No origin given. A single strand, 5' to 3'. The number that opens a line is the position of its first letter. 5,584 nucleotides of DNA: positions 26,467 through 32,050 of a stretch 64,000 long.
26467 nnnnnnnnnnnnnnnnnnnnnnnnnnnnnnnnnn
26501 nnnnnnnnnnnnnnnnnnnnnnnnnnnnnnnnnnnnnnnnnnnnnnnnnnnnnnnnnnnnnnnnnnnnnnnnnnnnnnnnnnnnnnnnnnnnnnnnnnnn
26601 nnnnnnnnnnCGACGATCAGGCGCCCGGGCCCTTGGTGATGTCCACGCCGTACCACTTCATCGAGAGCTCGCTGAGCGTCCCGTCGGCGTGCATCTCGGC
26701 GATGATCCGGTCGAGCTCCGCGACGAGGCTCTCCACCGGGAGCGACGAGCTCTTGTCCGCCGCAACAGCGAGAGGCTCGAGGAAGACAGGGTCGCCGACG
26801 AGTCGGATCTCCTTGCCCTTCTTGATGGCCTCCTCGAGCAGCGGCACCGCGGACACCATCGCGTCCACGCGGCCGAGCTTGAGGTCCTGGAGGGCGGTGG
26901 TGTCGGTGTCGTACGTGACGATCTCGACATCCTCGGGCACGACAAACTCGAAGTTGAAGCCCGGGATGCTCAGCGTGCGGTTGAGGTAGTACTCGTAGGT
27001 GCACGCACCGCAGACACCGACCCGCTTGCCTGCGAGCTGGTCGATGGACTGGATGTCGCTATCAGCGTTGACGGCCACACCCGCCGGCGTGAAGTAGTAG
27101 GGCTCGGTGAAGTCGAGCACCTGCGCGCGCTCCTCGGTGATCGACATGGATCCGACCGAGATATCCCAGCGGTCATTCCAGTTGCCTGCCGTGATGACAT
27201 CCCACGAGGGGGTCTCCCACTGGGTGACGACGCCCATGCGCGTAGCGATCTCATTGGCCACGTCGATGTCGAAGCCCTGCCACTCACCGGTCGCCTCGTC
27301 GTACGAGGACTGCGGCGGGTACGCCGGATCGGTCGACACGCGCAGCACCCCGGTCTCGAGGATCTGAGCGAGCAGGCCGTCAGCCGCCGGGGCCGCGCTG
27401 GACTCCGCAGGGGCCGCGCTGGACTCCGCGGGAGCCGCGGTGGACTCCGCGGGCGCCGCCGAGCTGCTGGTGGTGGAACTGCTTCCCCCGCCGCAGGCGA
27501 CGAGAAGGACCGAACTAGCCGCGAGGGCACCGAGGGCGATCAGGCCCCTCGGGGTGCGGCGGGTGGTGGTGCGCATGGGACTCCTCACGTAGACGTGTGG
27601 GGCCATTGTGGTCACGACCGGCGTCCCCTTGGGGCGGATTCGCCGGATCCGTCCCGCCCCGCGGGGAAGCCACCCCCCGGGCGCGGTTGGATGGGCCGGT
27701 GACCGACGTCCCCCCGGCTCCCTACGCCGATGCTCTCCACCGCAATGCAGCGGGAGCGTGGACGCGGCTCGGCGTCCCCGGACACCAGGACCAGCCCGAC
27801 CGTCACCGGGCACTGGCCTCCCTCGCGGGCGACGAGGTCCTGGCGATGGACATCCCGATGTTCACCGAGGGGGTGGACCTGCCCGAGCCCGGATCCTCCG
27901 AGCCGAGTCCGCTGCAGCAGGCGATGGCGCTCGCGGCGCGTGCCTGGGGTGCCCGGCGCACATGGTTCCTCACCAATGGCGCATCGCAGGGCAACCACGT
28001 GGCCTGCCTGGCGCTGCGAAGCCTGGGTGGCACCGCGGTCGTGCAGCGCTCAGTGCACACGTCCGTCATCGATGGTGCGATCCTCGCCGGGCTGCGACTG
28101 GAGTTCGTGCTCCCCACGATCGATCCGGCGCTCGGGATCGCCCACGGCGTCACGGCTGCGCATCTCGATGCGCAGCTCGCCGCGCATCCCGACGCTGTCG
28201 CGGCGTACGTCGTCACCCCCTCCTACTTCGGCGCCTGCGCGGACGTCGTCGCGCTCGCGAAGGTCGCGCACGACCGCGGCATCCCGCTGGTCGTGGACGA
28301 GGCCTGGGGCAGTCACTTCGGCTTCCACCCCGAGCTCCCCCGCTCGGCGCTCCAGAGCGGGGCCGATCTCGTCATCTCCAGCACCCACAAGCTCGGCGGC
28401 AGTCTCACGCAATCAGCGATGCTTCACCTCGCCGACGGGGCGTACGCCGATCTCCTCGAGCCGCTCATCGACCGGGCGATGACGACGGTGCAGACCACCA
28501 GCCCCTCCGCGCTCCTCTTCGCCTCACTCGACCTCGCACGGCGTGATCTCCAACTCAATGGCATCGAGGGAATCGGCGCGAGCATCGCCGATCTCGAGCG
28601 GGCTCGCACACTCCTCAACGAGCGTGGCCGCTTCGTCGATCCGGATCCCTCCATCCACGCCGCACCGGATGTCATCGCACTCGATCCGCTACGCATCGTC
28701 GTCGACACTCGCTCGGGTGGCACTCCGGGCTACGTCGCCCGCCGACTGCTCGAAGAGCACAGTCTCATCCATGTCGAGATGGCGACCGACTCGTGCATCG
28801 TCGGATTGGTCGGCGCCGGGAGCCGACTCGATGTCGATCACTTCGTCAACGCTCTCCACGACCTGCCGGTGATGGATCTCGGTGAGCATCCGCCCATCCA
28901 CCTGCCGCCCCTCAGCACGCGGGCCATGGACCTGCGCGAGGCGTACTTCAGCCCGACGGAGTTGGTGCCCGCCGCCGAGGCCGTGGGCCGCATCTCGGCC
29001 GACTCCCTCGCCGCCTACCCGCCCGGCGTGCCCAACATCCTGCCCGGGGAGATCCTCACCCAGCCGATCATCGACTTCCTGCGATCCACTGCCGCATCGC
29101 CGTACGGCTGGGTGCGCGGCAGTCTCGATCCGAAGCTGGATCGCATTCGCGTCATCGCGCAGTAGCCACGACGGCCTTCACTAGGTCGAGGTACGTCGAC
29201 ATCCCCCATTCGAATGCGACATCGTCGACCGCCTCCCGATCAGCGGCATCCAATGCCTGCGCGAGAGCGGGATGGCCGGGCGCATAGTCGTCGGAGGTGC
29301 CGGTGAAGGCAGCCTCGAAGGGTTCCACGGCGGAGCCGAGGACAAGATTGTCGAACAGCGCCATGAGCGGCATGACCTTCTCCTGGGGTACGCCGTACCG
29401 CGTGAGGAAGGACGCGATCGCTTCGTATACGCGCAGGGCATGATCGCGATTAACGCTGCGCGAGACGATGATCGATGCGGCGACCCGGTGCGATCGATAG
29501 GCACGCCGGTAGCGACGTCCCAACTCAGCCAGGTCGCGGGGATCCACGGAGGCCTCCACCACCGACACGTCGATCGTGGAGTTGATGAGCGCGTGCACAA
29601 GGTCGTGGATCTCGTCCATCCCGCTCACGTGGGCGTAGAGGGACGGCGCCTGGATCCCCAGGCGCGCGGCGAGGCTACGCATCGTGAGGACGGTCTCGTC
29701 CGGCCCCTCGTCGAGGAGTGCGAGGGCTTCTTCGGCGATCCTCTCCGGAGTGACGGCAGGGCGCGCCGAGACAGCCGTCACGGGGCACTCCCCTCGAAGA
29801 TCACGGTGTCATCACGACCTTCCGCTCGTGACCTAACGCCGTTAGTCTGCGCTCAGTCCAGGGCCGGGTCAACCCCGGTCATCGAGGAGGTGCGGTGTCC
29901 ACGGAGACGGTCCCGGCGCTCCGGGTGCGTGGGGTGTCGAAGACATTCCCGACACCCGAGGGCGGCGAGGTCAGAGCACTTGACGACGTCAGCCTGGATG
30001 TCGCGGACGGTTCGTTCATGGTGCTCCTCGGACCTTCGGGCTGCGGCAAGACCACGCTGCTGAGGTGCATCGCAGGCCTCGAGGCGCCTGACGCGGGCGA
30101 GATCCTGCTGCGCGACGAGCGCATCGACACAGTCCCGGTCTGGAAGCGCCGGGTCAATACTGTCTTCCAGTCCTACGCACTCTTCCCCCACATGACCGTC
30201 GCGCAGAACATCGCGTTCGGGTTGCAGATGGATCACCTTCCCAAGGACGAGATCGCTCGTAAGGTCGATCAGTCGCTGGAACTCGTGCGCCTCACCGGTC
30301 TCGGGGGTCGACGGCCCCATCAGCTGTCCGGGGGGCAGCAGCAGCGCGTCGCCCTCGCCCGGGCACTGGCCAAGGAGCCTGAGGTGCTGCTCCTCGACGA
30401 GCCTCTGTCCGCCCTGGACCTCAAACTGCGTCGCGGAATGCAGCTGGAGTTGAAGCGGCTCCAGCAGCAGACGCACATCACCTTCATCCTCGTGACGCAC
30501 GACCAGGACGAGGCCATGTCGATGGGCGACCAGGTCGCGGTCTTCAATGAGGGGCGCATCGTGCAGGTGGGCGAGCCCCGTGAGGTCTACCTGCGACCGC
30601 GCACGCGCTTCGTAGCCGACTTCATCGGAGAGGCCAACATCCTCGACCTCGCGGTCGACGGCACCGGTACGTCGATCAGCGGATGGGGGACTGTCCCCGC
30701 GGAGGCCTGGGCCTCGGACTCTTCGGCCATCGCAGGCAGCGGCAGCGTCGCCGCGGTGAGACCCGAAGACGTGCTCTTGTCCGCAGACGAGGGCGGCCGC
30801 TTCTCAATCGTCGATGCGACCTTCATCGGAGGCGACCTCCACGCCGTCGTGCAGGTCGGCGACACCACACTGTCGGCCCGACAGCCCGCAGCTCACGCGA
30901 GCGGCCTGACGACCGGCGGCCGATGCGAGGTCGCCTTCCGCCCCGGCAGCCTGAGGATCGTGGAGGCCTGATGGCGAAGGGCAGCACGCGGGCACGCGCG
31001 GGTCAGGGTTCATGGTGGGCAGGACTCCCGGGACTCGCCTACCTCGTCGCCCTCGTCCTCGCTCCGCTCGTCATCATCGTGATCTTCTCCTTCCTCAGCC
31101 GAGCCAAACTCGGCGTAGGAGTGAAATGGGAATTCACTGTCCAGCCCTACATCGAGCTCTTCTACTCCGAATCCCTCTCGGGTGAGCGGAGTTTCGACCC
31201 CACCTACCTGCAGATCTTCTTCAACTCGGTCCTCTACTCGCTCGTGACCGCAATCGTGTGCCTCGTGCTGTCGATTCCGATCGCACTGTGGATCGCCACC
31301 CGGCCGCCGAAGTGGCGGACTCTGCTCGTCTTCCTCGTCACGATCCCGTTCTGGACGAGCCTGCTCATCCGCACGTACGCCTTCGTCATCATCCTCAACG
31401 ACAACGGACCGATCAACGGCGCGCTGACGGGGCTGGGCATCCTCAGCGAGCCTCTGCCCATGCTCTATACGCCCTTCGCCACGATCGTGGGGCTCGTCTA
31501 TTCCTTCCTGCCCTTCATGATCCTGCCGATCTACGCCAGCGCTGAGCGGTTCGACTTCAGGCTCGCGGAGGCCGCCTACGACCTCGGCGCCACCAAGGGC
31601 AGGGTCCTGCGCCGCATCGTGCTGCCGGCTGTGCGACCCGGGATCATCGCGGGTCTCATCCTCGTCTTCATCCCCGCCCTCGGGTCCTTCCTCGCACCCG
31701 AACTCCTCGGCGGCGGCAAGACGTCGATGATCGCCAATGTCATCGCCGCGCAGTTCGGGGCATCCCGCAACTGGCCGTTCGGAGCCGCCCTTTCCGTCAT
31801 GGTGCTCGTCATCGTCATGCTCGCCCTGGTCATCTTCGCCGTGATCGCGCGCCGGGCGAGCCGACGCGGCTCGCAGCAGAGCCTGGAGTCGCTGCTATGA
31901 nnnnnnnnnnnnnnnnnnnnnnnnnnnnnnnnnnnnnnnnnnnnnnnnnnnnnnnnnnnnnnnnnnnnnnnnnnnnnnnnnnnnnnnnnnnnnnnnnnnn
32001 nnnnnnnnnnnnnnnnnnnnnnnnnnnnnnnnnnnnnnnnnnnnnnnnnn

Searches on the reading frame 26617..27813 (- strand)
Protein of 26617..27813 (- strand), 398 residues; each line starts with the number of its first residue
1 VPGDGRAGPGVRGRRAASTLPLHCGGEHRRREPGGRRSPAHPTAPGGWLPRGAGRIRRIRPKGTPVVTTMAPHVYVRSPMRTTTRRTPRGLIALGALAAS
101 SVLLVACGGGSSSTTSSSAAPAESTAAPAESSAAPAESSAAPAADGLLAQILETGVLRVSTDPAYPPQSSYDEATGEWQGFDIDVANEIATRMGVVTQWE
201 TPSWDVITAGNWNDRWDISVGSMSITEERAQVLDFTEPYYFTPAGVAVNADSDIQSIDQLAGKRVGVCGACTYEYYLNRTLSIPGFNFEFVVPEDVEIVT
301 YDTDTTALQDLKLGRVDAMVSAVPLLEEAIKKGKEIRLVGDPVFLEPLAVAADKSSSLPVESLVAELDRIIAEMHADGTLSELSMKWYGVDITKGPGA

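Call 14: search_protein_families(library=pfam, proteins=[window:26617-27813:-], max_evalue=0.00001)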
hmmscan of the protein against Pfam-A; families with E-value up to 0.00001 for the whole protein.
window:26617-27813:- (398 aa): 3 families
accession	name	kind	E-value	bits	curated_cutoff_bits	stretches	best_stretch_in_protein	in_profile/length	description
PF00497.25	SBP_bac_3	-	3.4e-32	111.4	26.4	1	157-389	1-131/132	Bacterial extracellular solute-binding proteins, family 3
PF10613.14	Lig_chan-Glu_bd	-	4.9e-07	30.3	30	1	181-246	45-109/115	Ligated ion channel L-glutamate- and glycine-binding site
PF09084.16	NMT1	-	3.9e-06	27.4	20.5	1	241-323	72-148/216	NMT1/THI5 like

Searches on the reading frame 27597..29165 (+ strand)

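Call 14: search_protein_families(library=pfam, proteins=[window:27597-29165:+], max_evalue=0.00001)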
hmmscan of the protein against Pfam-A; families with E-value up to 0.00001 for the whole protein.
window:27597-29165:+ (522 aa): 2 families
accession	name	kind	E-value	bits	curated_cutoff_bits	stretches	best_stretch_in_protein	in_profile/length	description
PF01276.26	OKR_DC_1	-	6.1e-41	141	27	1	42-340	2-314/417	Orn/Lys/Arg decarboxylase, major domain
PF03711.20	OKR_DC_1_C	-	6.9e-09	36.5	24.2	1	453-498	62-110/132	Orn/Lys/Arg decarboxylase, C-terminal domain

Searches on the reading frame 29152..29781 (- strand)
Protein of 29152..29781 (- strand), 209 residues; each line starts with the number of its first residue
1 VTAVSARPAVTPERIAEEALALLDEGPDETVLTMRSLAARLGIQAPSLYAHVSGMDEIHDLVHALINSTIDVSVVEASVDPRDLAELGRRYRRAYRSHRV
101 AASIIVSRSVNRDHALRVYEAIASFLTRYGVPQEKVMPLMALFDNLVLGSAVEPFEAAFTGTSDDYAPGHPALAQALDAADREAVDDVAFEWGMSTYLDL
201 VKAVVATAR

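Call 14: search_protein_families(library=pfam, proteins=[window:29152-29781:-], max_evalue=0.00001)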
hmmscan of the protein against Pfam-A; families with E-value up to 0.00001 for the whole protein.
window:29152-29781:- (209 aa): 1 family
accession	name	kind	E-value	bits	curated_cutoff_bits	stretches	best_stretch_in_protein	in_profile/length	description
PF02909.22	TetR_C_1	-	2.1e-07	31.3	21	1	83-156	12-85/146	Tetracyclin repressor-like, C-terminal domain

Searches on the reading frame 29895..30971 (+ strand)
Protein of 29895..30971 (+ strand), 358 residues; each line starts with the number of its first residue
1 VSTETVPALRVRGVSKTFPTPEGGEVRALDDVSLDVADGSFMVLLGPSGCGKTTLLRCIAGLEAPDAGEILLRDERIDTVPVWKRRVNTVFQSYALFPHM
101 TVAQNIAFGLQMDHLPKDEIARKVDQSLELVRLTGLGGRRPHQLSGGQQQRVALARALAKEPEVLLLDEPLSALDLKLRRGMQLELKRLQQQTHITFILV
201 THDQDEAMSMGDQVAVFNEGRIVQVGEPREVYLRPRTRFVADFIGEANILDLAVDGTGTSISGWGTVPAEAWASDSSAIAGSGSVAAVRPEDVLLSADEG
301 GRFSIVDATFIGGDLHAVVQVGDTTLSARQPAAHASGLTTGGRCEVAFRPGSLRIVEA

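Call 14: search_protein_families(library=pfam, proteins=[window:29895-30971:+], max_evalue=0.00001)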
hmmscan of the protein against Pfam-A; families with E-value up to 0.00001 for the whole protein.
window:29895-30971:+ (358 aa): 4 families
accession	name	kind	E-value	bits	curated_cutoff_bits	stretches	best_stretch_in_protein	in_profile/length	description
PF00005.33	ABC_tran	-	1.2e-37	130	25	1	29-171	1-136/137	ABC transporter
PF13304.12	AAA_21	-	1.1e-10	42.6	27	0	127-203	221-299/304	AAA domain, putative AbiEii toxin, Type IV TA system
PF08402.16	TOBE_2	-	6.6e-08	33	21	1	287-355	2-75/76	TOBE domain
PF02463.25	SMC_N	-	1.8e-06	28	40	0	113-218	135-213/220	RecF/RecN/SMC N terminal domain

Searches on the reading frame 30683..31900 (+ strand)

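Call 14: search_protein_families(library=pfam, proteins=[window:30683-31900:+], max_evalue=0.00001)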
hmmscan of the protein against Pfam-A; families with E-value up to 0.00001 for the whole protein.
window:30683-31900:+ (405 aa): 1 family
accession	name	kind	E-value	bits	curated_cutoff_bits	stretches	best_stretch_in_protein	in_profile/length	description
PF00528.27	BPD_transp_1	-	2.2e-13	50.8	26.4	1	198-393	2-183/184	Binding-protein-dependent transport system inner membrane component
